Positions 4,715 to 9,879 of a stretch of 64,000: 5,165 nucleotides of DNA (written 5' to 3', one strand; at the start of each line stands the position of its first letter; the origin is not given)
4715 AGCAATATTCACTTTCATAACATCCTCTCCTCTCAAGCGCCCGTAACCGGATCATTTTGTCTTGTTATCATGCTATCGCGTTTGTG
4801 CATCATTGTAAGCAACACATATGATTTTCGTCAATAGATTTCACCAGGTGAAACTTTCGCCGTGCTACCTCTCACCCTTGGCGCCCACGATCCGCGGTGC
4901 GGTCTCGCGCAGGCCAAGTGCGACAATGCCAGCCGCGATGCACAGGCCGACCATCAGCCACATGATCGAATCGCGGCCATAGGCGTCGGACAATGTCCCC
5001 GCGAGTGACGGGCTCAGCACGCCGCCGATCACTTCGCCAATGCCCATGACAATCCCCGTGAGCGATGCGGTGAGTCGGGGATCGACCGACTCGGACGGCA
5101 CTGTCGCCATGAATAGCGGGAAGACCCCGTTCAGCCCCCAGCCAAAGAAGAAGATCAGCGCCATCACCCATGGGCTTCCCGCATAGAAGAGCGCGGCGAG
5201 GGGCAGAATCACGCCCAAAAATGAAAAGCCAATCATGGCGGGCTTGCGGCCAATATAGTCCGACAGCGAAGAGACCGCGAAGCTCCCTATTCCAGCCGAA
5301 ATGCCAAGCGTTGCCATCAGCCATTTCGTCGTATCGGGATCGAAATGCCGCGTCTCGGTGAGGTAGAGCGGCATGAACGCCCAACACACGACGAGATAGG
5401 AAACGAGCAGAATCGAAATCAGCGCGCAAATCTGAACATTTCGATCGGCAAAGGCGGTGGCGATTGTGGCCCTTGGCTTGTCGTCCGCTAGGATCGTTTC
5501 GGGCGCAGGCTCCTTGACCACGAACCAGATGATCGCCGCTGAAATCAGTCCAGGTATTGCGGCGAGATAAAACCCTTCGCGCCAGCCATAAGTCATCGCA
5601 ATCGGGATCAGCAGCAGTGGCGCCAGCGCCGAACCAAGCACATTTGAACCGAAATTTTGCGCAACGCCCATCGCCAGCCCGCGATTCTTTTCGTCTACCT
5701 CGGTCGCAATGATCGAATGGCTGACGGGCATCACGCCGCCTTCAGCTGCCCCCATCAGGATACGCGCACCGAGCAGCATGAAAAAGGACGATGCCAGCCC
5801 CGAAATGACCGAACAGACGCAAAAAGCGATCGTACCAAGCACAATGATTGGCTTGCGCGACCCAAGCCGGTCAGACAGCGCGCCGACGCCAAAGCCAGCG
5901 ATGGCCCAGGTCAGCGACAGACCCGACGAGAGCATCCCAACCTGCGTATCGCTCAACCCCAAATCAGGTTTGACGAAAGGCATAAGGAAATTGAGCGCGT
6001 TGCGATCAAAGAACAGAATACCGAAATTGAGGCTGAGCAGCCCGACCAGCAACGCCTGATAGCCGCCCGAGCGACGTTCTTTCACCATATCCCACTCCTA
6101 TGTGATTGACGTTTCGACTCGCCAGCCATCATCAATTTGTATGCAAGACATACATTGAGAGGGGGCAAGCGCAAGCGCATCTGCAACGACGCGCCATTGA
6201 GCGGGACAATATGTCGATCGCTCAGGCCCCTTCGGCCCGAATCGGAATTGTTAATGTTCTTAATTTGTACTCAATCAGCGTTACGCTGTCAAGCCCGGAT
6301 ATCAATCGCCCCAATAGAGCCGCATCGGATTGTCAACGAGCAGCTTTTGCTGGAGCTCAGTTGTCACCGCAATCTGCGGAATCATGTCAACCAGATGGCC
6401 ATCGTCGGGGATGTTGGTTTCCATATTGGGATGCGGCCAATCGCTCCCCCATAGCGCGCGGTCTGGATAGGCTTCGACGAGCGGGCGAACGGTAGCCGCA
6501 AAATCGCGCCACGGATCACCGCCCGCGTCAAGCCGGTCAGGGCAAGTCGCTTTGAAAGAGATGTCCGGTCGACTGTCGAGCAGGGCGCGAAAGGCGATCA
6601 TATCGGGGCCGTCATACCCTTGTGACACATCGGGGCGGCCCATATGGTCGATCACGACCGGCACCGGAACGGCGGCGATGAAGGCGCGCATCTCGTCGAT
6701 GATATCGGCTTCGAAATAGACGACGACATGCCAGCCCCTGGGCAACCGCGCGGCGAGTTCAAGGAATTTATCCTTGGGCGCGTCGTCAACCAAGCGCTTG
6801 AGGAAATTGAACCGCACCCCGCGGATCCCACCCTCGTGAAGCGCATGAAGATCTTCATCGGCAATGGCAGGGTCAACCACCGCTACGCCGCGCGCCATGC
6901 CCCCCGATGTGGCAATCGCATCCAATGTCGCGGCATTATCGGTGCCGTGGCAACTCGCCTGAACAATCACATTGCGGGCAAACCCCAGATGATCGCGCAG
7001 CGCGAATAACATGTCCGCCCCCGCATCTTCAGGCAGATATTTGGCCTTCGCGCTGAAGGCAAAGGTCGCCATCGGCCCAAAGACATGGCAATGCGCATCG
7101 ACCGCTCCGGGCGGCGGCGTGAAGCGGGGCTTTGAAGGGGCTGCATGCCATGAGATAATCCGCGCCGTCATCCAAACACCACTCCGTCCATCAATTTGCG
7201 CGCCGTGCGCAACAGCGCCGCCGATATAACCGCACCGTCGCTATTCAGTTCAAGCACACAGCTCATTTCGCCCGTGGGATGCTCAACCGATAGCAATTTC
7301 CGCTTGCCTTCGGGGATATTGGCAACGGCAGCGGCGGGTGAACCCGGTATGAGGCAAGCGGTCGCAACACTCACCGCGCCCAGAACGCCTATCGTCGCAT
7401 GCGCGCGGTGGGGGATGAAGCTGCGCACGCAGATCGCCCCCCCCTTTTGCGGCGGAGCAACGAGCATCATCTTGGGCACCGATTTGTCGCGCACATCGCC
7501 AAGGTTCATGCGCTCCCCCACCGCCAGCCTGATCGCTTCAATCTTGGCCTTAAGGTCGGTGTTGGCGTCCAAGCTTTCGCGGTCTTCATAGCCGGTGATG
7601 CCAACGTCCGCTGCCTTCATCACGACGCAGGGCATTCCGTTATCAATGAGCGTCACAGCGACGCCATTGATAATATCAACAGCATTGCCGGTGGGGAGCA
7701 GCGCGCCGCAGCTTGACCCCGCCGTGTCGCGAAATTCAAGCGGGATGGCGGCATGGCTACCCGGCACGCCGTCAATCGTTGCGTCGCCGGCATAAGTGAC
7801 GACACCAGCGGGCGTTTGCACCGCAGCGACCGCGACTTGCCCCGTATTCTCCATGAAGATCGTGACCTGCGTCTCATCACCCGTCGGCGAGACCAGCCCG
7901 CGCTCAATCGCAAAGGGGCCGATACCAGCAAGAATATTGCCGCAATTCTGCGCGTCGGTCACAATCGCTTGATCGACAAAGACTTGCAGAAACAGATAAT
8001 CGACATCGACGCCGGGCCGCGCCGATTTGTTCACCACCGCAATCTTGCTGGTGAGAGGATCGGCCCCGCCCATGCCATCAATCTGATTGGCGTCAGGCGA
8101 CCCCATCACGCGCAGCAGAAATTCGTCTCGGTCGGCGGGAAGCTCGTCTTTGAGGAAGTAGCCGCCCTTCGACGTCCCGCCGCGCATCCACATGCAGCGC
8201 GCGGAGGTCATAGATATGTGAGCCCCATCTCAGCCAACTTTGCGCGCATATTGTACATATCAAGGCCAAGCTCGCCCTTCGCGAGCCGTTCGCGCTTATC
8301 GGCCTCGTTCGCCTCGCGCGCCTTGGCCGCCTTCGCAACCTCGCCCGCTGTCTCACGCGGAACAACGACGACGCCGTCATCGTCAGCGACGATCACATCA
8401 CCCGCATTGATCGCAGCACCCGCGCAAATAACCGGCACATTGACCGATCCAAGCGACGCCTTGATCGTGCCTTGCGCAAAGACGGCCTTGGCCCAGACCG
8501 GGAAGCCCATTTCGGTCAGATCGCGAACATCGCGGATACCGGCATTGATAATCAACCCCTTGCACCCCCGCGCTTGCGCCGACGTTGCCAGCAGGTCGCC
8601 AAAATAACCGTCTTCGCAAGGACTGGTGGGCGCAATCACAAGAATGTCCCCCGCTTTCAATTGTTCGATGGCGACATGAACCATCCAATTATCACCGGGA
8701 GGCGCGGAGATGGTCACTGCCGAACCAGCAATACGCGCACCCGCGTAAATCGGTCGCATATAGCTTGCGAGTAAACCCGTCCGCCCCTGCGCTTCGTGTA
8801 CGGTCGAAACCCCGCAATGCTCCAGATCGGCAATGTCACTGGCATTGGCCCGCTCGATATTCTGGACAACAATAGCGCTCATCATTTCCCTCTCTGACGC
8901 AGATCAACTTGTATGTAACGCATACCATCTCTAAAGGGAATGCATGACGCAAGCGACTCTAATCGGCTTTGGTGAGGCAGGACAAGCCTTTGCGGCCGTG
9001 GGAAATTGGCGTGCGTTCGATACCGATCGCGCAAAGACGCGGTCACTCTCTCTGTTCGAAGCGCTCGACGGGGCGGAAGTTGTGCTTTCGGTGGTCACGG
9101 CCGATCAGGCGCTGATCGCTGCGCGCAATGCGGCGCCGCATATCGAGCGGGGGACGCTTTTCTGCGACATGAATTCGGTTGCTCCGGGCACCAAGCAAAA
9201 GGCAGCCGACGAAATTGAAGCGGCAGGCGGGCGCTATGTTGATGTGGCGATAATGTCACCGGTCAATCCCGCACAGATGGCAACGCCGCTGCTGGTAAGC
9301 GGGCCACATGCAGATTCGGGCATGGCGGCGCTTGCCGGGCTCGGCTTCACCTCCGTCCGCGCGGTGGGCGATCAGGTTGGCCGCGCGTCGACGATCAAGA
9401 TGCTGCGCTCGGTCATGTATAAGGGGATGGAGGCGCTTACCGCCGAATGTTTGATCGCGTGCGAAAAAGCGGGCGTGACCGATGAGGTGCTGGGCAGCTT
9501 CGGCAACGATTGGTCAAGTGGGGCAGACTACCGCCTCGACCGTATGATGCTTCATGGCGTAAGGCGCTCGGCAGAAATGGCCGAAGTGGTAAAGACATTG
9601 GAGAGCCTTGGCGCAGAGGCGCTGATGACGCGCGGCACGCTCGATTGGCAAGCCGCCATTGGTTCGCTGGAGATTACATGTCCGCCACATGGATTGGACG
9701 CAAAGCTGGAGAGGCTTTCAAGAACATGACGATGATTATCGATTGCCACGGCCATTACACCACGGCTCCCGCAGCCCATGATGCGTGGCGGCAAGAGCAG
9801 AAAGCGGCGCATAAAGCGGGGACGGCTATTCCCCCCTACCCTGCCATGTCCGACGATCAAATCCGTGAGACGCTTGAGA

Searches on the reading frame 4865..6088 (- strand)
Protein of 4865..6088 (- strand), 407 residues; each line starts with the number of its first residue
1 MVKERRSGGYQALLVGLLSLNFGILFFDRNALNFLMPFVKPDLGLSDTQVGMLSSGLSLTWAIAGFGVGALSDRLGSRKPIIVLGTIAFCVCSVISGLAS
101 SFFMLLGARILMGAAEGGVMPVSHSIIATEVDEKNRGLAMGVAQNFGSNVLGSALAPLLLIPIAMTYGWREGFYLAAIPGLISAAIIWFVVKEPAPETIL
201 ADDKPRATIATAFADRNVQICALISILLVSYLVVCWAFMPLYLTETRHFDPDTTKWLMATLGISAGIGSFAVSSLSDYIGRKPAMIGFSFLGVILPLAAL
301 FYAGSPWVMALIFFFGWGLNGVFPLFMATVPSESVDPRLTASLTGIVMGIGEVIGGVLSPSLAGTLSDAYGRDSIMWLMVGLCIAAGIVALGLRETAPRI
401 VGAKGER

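Call 39: search_protein_families(library=ncbifam, proteins=[window:4865-6088:-], max_evalue=0.00001)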
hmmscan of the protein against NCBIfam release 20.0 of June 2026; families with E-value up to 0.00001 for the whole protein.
window:4865-6088:- (407 aa): 40 families (the best 25 are shown)
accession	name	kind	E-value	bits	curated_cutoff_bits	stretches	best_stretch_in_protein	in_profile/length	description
TIGR00881.1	2A0104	subfamily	2.4e-36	125.6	407.75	2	24-198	6-177/379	phosphoglycerate transporter protein PgtP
TIGR00893.1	2A0114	subfamily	1.4e-33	116.4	395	1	23-389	4-393/399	D-galactonate transporter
TIGR00895.1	2A0115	subfamily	3.4e-25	88.8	418.55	1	11-211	15-212/398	aromatic acid/H+ symport family MFS transporter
NF008586.0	PRK11551.1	equivalog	4.8e-21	75.2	410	1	30-393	32-395/406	3-(3-hydroxy-phenyl)propionate transporter MhpT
NF033135.1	cmx_cmrA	equivalog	2.6e-18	66.2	400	1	35-389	25-372/374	Cmx/CmrA family chloramphenicol efflux MFS transporter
NF008661.1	PRK11663.1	subfamily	2.7e-18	66.2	564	1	18-193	35-207/439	MFS transporter family glucose-6-phosphate receptor UhpC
TIGR00883.1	2A0106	subfamily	4.7e-18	65.4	443.45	2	165-384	165-396/400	metabolite/H+ symporter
TIGR00711.1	efflux_EmrB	subfamily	1.9e-17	63.2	230.2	1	24-196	13-182/485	DHA2 family efflux MFS transporter permease subunit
TIGR00880.1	2_A_01_02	superfamily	2.4e-17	63.4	131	1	58-193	8-140/141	multidrug resistance protein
NF007782.0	PRK10473.1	subfamily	1e-16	61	417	1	42-270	32-257/394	MdtL family multidrug efflux MFS transporter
TIGR00712.1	glpT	equivalog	9.2e-16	57.9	632.55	1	20-193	36-210/440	glycerol-3-phosphate transporter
NF008654.0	PRK11652.1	equivalog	1e-15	57.6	479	1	42-220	38-213/397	multidrug efflux MFS transporter EmrD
TIGR00897.2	2A0118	subfamily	2.4e-15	56.4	375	1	32-393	27-400/401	RbtT/DalT/CsbX family MFS transporter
TIGR00891.1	2A0112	subfamily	1.2e-14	54.2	552.9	2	48-191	47-186/405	sialate:H+ symport family MFS transporter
NF008963.0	PRK12307.1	equivalog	4.2e-13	49.2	637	1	26-297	29-313/426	MFS transporter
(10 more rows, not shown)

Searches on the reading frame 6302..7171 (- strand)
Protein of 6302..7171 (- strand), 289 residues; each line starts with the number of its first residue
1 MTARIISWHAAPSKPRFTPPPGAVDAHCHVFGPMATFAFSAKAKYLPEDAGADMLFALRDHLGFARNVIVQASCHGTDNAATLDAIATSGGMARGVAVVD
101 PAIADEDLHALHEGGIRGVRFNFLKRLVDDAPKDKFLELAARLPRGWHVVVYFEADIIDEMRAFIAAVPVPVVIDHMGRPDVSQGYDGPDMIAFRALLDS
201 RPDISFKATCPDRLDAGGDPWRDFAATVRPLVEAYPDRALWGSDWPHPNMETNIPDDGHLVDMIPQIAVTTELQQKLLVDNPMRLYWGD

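Call 39: search_protein_families(library=ncbifam, proteins=[window:6302-7171:-], max_evalue=0.00001)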
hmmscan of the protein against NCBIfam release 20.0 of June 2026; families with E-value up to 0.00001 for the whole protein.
window:6302-7171:- (289 aa): 1 family
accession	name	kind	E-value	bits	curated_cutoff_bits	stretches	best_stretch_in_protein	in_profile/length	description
NF042924.1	SlmHylase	equivalog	1.2e-54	185.5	500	1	15-286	22-296/299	4-sulfomuconolactone hydrolase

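Call 82: search_protein_families(library=pfam, proteins=[window:6302-7171:-], max_evalue=0.00001)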
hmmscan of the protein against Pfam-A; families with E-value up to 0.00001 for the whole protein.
window:6302-7171:- (289 aa): 1 family
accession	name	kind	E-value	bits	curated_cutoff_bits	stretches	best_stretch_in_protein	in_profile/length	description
PF04909.20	Amidohydro_2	-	1.8e-53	182.6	26.4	1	24-286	1-287/289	Amidohydrolase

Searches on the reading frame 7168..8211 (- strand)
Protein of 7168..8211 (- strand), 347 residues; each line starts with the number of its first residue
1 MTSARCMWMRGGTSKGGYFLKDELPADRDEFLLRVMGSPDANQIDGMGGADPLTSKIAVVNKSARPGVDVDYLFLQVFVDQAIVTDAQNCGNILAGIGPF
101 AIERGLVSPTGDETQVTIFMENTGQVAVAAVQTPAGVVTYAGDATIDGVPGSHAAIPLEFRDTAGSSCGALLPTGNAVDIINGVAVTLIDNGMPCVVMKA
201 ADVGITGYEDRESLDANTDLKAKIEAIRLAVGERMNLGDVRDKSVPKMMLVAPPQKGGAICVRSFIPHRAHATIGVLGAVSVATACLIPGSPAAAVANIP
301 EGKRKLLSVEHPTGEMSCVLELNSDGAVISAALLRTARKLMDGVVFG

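Call 39: search_protein_families(library=ncbifam, proteins=[window:7168-8211:-], max_evalue=0.00001)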
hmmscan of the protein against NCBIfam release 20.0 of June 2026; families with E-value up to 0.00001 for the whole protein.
window:7168-8211:- (347 aa): 2 families
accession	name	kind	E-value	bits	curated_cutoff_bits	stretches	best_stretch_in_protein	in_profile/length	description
NF033377.1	OMA_tautomer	equivalog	1.2e-157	524.3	440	1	9-346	1-347/349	4-oxalomesaconate tautomerase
TIGR02334.1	prpF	equivalog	2.3e-55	188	440.55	1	7-345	9-383/390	2-methylaconitate cis-trans isomerase PrpF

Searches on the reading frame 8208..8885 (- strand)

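Call 39: search_protein_families(library=ncbifam, proteins=[window:8208-8885:-], max_evalue=0.00001)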
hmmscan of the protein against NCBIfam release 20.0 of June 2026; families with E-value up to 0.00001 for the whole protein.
window:8208-8885:- (225 aa): 10 families
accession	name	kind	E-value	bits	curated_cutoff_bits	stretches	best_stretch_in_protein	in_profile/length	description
TIGR02798.1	ligK_PcmE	equivalog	9.6e-118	391.6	304.5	1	5-225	2-222/222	4-carboxy-4-hydroxy-2-oxoadipate aldolase/oxaloacetate decarboxylase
NF006731.0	PRK09262.1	equivalog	2.1e-117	390.6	179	1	2-225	5-228/229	4-carboxy-4-hydroxy-2-oxoadipate aldolase/oxaloacetate decarboxylase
NF004850.0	PRK06201.1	subfamily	7.3e-51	172.8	231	1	4-206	6-208/222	hypothetical protein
NF005442.0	PRK07028.1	equivalog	1.8e-34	119.1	593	1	16-205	227-415/430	bifunctional hexulose-6-phosphate synthase/ribonuclease regulator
NF006093.0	PRK08245.1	subfamily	1.5e-32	112.9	208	1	69-216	78-226/240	hypothetical protein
NF009399.0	PRK12764.1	equivalog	1.7e-25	90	444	1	72-215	340-484/501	fumarylacetoacetate hydrolase family protein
NF006875.0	PRK09372.1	equivalog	1.4e-19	70.4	136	1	50-178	30-157/161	ribonuclease E activity regulator RraA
TIGR01935.1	NOT-MenG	subfamily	1.7e-18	66.9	123.8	1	48-174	24-149/150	RraA family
NF009134.0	PRK12487.1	equivalog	6.8e-17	61.7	196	1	52-175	32-154/161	putative 4-hydroxy-4-methyl-2-oxoglutarate aldolase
TIGR02998.1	RraA_entero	equivalog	3.3e-07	30.5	241.25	1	64-176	43-155/161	ribonuclease E activity regulator RraA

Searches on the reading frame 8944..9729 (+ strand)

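Call 39: search_protein_families(library=ncbifam, proteins=[window:8944-9729:+], max_evalue=0.00001)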
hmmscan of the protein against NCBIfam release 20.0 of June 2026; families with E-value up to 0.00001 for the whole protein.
window:8944-9729:+ (261 aa): 1 family
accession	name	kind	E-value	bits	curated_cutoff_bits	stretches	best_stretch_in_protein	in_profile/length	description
NF012005.0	PRK15461.1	equivalog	8e-07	28.5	348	1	31-181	45-200/298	sulfolactaldehyde 3-reductase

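Call 82: search_protein_families(library=pfam, proteins=[window:8944-9729:+], max_evalue=0.00001)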
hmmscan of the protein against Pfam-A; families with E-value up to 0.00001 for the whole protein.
window:8944-9729:+ (261 aa): 2 families
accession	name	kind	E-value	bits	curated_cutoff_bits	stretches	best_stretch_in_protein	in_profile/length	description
PF09130.16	DUF1932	-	2.8e-13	50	25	1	175-238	3-69/70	Domain of unknown function (DUF1932)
PF03446.21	NAD_binding_2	-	3.1e-06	27.7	21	1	36-123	48-140/161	NAD binding domain of 6-phosphogluconate dehydrogenase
